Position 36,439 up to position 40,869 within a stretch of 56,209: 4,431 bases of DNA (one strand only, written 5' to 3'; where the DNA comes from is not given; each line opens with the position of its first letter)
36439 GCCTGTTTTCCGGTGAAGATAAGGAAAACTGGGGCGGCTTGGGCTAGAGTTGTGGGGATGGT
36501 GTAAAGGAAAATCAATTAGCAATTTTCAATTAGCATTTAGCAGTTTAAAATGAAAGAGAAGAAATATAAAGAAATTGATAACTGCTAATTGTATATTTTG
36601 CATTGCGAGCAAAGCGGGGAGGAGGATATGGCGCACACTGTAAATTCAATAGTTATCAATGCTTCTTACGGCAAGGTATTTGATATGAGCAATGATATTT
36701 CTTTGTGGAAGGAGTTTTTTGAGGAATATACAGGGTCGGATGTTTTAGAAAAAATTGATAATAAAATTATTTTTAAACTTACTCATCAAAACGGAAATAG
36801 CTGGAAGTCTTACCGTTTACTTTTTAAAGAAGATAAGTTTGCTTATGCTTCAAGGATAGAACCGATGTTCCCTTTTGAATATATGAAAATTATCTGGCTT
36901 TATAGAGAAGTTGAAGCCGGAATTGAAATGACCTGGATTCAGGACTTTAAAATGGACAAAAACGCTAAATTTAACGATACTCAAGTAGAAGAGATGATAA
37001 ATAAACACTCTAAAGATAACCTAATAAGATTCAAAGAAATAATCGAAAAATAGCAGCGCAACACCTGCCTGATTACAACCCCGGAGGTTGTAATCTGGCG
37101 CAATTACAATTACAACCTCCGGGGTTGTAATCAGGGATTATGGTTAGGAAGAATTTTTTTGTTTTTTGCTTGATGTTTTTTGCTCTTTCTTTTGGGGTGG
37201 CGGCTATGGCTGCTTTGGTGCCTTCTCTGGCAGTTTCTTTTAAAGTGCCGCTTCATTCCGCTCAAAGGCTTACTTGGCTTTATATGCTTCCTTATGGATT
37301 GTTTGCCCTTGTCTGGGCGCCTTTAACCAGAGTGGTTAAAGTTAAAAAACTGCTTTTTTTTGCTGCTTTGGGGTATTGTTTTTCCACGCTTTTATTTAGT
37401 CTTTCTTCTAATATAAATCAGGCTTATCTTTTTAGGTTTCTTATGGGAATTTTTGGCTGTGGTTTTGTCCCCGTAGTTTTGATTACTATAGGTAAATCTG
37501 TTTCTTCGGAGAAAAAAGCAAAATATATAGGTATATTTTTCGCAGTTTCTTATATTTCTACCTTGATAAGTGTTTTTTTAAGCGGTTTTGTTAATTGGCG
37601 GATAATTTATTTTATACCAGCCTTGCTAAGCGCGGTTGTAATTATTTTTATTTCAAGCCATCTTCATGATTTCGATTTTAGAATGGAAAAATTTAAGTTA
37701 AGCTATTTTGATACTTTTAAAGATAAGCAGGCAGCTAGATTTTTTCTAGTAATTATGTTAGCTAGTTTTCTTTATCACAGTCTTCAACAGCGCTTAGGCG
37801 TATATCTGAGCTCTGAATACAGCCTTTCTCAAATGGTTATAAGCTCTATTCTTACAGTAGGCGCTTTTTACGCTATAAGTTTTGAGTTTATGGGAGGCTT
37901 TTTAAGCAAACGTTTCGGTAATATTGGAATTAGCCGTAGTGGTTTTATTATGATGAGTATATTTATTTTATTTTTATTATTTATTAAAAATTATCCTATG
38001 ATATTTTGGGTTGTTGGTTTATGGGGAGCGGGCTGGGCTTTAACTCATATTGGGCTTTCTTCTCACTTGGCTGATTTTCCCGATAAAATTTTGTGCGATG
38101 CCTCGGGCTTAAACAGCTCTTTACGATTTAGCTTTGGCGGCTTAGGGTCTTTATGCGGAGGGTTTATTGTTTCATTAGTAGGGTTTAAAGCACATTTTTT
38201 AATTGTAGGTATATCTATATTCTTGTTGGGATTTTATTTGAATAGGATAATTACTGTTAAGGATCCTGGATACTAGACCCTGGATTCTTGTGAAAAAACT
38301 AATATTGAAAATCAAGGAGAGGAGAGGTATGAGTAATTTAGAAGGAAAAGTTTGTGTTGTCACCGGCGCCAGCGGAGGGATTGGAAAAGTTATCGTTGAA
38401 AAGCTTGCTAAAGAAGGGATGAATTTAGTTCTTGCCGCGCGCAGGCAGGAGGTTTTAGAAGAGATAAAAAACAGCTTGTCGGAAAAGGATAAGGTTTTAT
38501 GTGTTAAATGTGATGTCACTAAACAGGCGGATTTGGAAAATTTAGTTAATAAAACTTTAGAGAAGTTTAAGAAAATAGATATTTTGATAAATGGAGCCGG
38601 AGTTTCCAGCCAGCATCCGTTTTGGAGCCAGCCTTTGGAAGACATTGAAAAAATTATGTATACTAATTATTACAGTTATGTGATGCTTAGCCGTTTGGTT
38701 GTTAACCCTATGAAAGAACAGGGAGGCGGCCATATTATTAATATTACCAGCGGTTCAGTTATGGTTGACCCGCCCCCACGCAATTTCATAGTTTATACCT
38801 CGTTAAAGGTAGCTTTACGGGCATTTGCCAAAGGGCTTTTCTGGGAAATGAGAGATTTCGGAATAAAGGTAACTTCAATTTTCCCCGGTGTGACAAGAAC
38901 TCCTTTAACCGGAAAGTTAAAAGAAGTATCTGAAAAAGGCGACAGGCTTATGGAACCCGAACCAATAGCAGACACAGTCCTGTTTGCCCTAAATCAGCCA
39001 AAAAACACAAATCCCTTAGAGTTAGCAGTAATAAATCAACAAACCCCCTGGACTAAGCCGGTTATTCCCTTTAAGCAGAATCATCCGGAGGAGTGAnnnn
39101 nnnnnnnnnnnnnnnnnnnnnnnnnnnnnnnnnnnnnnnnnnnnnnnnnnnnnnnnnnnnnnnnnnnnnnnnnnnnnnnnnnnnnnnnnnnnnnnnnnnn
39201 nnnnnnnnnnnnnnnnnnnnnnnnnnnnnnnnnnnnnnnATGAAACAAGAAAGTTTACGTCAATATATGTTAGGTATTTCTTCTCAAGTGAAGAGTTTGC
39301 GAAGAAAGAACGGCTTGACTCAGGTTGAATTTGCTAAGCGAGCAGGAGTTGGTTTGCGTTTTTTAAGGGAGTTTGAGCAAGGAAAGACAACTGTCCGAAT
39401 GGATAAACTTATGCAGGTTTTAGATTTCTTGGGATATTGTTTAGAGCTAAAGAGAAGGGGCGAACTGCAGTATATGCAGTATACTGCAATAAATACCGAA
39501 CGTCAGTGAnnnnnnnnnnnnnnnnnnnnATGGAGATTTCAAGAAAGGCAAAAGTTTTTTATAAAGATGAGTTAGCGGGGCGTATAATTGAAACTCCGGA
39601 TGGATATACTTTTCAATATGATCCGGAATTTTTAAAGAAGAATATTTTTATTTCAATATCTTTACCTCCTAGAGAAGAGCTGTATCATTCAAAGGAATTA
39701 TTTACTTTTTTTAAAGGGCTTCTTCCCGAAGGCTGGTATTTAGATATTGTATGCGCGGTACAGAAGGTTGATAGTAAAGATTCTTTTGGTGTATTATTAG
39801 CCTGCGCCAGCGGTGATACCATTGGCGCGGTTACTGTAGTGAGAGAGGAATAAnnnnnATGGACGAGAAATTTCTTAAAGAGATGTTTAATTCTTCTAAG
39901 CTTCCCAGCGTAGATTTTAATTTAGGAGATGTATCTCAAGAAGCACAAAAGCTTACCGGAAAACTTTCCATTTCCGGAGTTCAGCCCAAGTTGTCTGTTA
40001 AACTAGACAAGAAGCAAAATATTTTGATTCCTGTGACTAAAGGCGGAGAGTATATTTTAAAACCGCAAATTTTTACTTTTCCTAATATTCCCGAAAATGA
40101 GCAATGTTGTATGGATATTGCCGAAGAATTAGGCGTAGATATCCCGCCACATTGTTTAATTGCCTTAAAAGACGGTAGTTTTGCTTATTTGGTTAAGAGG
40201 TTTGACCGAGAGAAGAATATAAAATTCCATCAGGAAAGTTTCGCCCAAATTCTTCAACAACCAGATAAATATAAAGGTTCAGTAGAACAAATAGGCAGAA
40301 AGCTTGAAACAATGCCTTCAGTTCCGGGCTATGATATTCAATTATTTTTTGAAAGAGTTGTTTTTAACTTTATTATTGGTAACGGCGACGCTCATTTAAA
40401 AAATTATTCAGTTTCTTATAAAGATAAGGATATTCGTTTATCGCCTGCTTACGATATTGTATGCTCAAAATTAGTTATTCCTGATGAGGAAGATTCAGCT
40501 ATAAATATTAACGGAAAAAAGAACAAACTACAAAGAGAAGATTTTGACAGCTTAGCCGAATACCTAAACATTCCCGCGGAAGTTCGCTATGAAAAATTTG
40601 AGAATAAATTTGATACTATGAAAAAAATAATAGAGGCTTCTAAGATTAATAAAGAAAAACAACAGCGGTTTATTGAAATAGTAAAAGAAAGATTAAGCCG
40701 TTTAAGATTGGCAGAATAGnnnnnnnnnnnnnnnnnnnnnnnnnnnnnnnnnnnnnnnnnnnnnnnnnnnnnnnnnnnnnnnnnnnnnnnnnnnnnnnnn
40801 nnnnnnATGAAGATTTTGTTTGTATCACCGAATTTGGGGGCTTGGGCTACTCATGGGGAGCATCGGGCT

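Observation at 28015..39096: Complete-looking type II (aromatic) polyketide synthase cluster with an oxygenase-free, unusual accessory set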

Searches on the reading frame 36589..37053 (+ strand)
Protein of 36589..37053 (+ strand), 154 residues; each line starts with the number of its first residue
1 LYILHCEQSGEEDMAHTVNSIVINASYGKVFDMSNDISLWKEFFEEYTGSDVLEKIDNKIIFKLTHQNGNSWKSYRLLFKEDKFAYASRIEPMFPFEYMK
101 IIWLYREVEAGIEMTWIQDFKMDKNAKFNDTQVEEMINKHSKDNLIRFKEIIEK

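Call 4: search_protein_families(library=pfam, proteins=[window:36589-37053:+], max_evalue=0.01)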
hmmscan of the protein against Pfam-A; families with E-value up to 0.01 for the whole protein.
window:36589-37053:+ (154 aa): 3 families
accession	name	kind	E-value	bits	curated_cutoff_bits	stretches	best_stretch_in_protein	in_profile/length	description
PF10604.15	Polyketide_cyc2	-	9.1e-06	26.5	27.4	1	14-152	1-141/142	Polyketide cyclase / dehydrase and lipid transport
PF03364.25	Polyketide_cyc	-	6.5e-05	23.6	23.4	1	23-143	1-120/126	Polyketide cyclase / dehydrase and lipid transport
PF14154.11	DUF4306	-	0.009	16.6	27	0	39-96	12-70/88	Domain of unknown function (DUF4306)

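Call 6: search_protein_families(library=ncbifam, proteins=[window:36589-37053:+], max_evalue=0.001)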
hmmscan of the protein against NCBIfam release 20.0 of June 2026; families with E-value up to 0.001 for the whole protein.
window:36589-37053:+ (154 aa): 0 families

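Call 28: search_solved_structures(query=window:36628-37050:+, max_evalue=1)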
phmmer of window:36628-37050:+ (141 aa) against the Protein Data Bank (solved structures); distinct sequences matched with E-value up to 1: 7.
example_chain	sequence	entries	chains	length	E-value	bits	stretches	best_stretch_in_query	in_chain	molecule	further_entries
2rez_A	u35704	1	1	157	2.2e-24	89.3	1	2-140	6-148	Multifunctional cyclase-dehydratase-3-O-methyl transferase tcmN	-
3tvq_A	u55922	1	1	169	2.8e-24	88.9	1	2-140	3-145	Multifunctional cyclase-dehydratase-3-O-methyl transferase tcmN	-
2rer_A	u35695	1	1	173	3.1e-24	88.8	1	2-140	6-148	Multifunctional cyclase-dehydratase-3-O-methyl transferase tcmN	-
2res_A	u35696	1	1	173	2e-23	86.2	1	2-140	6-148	Multifunctional cyclase-dehydratase-3-O-methyl transferase tcmN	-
3tl1_A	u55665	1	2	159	1e-21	80.6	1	2-140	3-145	Polyketide cyclase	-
3tvr_A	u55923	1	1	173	1.4e-21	80.2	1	2-140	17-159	Polyketide cyclase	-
2kf2_A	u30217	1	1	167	2.3e-21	79.5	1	2-140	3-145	Putative polyketide cyclase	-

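Call 29: search_solved_structures(query=window:36628-37050:+, max_evalue=1e-10, show_alignments=5)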
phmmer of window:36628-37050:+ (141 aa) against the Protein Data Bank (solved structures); distinct sequences matched with E-value up to 1e-10: 7.
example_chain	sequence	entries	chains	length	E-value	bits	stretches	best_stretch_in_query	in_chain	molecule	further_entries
2rez_A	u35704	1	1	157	2.2e-24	89.3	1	2-140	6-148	Multifunctional cyclase-dehydratase-3-O-methyl transferase tcmN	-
3tvq_A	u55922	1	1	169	2.8e-24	88.9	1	2-140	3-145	Multifunctional cyclase-dehydratase-3-O-methyl transferase tcmN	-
2rer_A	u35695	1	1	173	3.1e-24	88.8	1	2-140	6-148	Multifunctional cyclase-dehydratase-3-O-methyl transferase tcmN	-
2res_A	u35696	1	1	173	2e-23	86.2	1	2-140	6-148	Multifunctional cyclase-dehydratase-3-O-methyl transferase tcmN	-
3tl1_A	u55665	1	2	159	1e-21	80.6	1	2-140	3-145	Polyketide cyclase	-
3tvr_A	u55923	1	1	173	1.4e-21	80.2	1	2-140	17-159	Polyketide cyclase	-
2kf2_A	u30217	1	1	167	2.3e-21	79.5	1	2-140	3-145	Putative polyketide cyclase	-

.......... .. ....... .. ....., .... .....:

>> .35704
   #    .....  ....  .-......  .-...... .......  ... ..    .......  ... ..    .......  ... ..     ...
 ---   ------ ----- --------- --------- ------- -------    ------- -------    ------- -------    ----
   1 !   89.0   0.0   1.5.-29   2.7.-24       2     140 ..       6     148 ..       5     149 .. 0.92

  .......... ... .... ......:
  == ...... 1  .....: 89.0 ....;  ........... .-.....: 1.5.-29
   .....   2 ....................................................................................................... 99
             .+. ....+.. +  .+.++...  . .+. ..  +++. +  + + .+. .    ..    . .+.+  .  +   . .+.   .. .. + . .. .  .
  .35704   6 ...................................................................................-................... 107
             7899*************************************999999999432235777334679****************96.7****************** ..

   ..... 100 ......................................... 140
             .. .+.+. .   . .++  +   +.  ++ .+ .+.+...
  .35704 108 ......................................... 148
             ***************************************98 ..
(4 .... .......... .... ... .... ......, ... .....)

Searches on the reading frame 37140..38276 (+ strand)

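Call 4: search_protein_families(library=pfam, proteins=[window:37140-38276:+], max_evalue=0.01)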
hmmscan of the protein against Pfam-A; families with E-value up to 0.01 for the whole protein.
window:37140-38276:+ (378 aa): 2 families
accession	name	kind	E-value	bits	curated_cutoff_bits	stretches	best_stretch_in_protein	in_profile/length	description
PF07690.21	MFS_1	-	1.6e-29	103.4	33.4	1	10-336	2-346/347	Major Facilitator Superfamily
PF04535.17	CASP_dom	-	0.0072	16.5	26.2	1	154-231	12-83/151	Casparian strip membrane protein domain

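Call 6: search_protein_families(library=ncbifam, proteins=[window:37140-38276:+], max_evalue=0.001)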
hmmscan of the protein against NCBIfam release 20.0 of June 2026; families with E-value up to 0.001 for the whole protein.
window:37140-38276:+ (378 aa): 8 families
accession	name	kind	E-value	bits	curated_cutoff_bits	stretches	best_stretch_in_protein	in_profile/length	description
TIGR00880.1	2_A_01_02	superfamily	1.1e-10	41.8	131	1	48-174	3-137/141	multidrug resistance protein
NF008654.0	PRK11652.1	equivalog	9.8e-06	24.7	479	1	11-257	13-266/397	multidrug efflux MFS transporter EmrD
TIGR00711.1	efflux_EmrB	subfamily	1.2e-05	24.2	230.2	1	23-236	21-229/485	DHA2 family efflux MFS transporter permease subunit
NF007799.0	PRK10504.1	subfamily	0.00017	20.6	426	1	2-190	8-200/471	multidrug transporter subunit MdtD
NF008314.0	PRK11102.1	equivalog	0.00021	20.7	303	1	26-352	32-370/396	Bcr/CflA family multidrug efflux MFS transporter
NF041041.1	FslD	exception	0.00031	20.1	500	0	12-207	18-221/396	rhizoferrin import MFS transporter FslD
NF053813.1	MFS_TcaB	equivalog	0.00061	18.6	475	1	25-352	24-362/396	putative multidrug effflux MFS transporter TcaB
NF012175.1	tet_MFS_L_K_45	equivalog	0.00066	18.6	650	1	10-171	6-171/444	Tet(L)/Tet(K)/Tet(45) family tetracycline efflux MFS transporter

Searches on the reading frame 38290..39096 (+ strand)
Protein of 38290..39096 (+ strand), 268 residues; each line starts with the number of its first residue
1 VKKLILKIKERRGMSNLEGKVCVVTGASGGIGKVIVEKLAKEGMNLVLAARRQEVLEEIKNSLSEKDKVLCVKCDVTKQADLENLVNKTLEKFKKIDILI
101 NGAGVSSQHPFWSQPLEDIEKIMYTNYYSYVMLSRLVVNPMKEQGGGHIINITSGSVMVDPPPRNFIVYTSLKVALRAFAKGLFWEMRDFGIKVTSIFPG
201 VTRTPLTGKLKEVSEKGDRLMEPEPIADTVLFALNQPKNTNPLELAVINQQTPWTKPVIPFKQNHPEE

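Call 4: search_protein_families(library=pfam, proteins=[window:38290-39096:+], max_evalue=0.01)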
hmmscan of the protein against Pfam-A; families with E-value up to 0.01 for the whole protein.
window:38290-39096:+ (268 aa): 12 families
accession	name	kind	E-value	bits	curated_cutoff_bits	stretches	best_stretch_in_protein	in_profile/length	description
PF00106.31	adh_short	-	7e-49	166.4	26.6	1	20-212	1-192/195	short chain dehydrogenase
PF13561.12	adh_short_C2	-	9.7e-36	123.9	27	1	26-232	1-215/236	Enoyl-(Acyl carrier protein) reductase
PF08659.16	KR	-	9.2e-14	52.2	22.6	1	22-137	3-123/180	KR domain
PF13460.12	NAD_binding_10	-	5.1e-08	33.4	27.2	1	26-209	1-153/184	NAD(P)H-binding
PF01370.27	Epimerase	-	1.4e-07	31.7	20.9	1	23-120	2-89/240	NAD dependent epimerase/dehydratase family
PF03435.24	Sacchrp_dh_NADP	-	2.6e-06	28.3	25.1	1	23-105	2-78/129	Saccharopine dehydrogenase NADP binding domain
PF16363.11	GDP_Man_Dehyd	-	0.0002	21.4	27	1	24-117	2-97/332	GDP-mannose 4,6 dehydratase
PF01073.25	3Beta_HSD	-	0.00021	20.9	22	1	23-88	1-66/280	3-beta hydroxysteroid dehydrogenase/isomerase family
PF02719.21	Polysacc_synt_2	-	0.0017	18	20.2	1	23-88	2-75/293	Polysaccharide biosynthesis protein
PF07993.18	NAD_binding_4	-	0.003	17.2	20.1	1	24-73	1-67/258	Male sterility protein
PF02826.25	2-Hacid_dh_C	-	0.0045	16.8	25.1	1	12-103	29-127/178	D-isomer specific 2-hydroxyacid dehydrogenase, NAD binding domain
PF05368.20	NmrA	-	0.0064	16.6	27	1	20-88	3-69/298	NmrA-like family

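Call 6: search_protein_families(library=ncbifam, proteins=[window:38290-39096:+], max_evalue=0.001)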
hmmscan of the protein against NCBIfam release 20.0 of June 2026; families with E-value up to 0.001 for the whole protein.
window:38290-39096:+ (268 aa): 240 families (the best 25 are shown)
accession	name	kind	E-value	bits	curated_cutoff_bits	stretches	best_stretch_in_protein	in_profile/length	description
NF005559.1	PRK07231.1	subfamily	2.8e-42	144.9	215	1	17-219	2-205/249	glucose 1-dehydrogenase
NF005672.0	PRK07454.1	equivalog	3e-39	134.7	234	1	20-240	7-227/241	SDR family oxidoreductase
NF004825.0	PRK06181.1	equivalog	3.5e-39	134.7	215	1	14-208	1-194/268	SDR family oxidoreductase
NF005806.0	PRK07666.1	equivalog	2.1e-38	132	286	1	14-237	2-224/239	3-ketoacyl-ACP reductase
NF005878.0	PRK07825.1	subfamily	3.7e-38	131.5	287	1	14-240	4-223/278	short chain dehydrogenase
NF004521.0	PRK05866.1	equivalog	4.3e-38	131.1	368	1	6-208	27-231/294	SDR family oxidoreductase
NF005594.0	PRK07326.1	equivalog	1.1e-37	129.8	271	1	15-246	2-228/237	SDR family oxidoreductase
NF005539.0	PRK07201.1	equivalog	1.4e-37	129.8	549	1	11-236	362-586/657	SDR family oxidoreductase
NF006070.0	PRK08213.1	subfamily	2.6e-37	128.8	279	1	15-226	8-221/259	gluconate 5-dehydrogenase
NF052558.1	MBtsdlDhBudC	equivalog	8e-36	123.9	270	1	18-220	2-200/250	meso-2,3-butanediol dehydrogenase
NF004823.0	PRK06179.1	subfamily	6.4e-34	117.6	310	1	18-216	4-193/271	oxidoreductase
NF004773.0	PRK06113.1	equivalog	1.1e-33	116.8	367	1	16-204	8-194/255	7-alpha-hydroxysteroid dehydrogenase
NF004791.0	PRK06138.1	equivalog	1.3e-33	116.4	312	1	16-218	2-202/252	SDR family oxidoreductase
TIGR01830.1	3oxo_ACP_reduc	equivalog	1.5e-33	116.5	297.75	1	23-217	2-196/239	3-oxoacyl-[acyl-carrier-protein] reductase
NF005495.0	PRK07109.1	subfamily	1.7e-33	116.3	264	1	15-239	4-233/334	SDR family oxidoreductase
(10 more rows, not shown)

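Call 31: search_solved_structures(query=window:38290-39093:+, max_evalue=1e-20)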
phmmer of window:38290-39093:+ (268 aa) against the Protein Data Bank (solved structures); distinct sequences matched with E-value up to 1e-20: 72 (the best 60 are shown).
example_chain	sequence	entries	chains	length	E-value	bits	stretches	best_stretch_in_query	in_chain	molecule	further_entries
1vl8_A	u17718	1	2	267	9.9e-27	97.4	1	14-229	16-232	Gluconate 5-dehydrogenase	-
8hjw_A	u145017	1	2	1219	8.5e-26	94.4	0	19-201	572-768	Short-chain dehydrogenase/reductase SDR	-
7w61_A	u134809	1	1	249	1.2e-25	93.9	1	16-247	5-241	Farnesol dehydrogenase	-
8hi4_A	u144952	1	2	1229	3.8e-25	92.2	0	19-201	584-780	Short-chain dehydrogenase/reductase SDR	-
1ahh_A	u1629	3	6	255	4e-24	88.9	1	16-239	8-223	7 ALPHA-HYDROXYSTEROID DEHYDROGENASE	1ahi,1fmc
7eny_A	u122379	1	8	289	5.6e-24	88.4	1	16-239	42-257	7alpha-hydroxysteroid dehydrogenase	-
6jh7_A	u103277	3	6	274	1.6e-23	87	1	17-231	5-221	Short chain dehydrogenase family protein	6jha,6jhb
4dqx_A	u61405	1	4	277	1.9e-23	86.7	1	16-210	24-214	Probable oxidoreductase protein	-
3tzh_A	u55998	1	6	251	2.5e-23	86.3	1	15-232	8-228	3-oxoacyl-[acyl-carrier protein] reductase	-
3nyw_A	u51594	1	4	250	2.8e-23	86.1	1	21-240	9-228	Putative oxidoreductase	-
8hde_A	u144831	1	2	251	2.8e-23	86.1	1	17-208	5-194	7-alpha-hydroxysteroid dehydrogenase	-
8hsa_G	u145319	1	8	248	2.9e-23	86.1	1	17-207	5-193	7-alpha-hydroxysteroid dehydrogenase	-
3gaf_A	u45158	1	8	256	2.9e-23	86.1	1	17-207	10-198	7-ALPHA-HYDROXYSTEROID DEHYDROGENASE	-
8hs6_A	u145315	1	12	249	3e-23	86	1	17-207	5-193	7-alpha-hydroxysteroid dehydrogenase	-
5end_A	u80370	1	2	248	3e-23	86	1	15-232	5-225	3-oxoacyl-[acyl-carrier-protein] reductase FabG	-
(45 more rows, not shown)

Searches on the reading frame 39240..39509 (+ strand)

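Call 4: search_protein_families(library=pfam, proteins=[window:39240-39509:+], max_evalue=0.01)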
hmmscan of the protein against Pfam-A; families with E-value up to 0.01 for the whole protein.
window:39240-39509:+ (89 aa): 6 families
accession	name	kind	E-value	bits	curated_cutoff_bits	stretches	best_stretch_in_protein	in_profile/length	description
PF01381.28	HTH_3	-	1.8e-09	37.9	23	1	17-66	1-50/55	Helix-turn-helix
PF13560.12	HTH_31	-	1.2e-06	29.1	27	1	16-65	5-55/64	Helix-turn-helix domain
PF12844.13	HTH_19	-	1.7e-05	25.1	30.2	1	17-66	4-53/64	Helix-turn-helix domain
PF15731.11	MqsA_antitoxin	-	0.0025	18.4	30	1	15-62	72-121/131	Antitoxin component of bacterial toxin-antitoxin system, MqsA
PF13744.12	HTH_37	-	0.0028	17.9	27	1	11-70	17-77/80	Helix-turn-helix domain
PF13443.12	HTH_26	-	0.0029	18.3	22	1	19-65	4-51/63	Cro/C1-type HTH DNA-binding domain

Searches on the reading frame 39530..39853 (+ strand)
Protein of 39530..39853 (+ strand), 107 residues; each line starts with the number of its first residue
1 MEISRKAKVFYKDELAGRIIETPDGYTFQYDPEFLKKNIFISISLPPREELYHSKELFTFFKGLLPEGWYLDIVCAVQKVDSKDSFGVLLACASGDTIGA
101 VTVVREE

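Call 4: search_protein_families(library=pfam, proteins=[window:39530-39853:+], max_evalue=0.01)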
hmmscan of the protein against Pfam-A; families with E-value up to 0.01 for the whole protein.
window:39530-39853:+ (107 aa): 1 family
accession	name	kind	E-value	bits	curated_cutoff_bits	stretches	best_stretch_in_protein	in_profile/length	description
PF13657.11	Couple_hipA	-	6.9e-23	81.5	22.5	1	8-103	2-98/99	HipA N-terminal domain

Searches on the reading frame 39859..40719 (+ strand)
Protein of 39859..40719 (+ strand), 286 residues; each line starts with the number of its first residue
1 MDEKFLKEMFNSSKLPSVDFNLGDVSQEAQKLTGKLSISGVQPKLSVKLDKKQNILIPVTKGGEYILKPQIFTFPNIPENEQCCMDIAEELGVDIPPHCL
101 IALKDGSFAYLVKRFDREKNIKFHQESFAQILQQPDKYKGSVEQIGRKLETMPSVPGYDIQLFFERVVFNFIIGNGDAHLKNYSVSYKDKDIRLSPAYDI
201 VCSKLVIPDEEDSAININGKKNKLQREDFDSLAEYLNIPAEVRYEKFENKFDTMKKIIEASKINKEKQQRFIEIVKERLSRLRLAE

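Call 4: search_protein_families(library=pfam, proteins=[window:39859-40719:+], max_evalue=0.01)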
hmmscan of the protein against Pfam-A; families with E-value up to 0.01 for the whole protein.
window:39859-40719:+ (286 aa): 1 family
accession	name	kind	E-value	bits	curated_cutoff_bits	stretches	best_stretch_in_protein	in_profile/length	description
PF07804.18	HipA_C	-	4.7e-48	164.1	30.5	1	36-250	1-201/213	HipA-like C-terminal domain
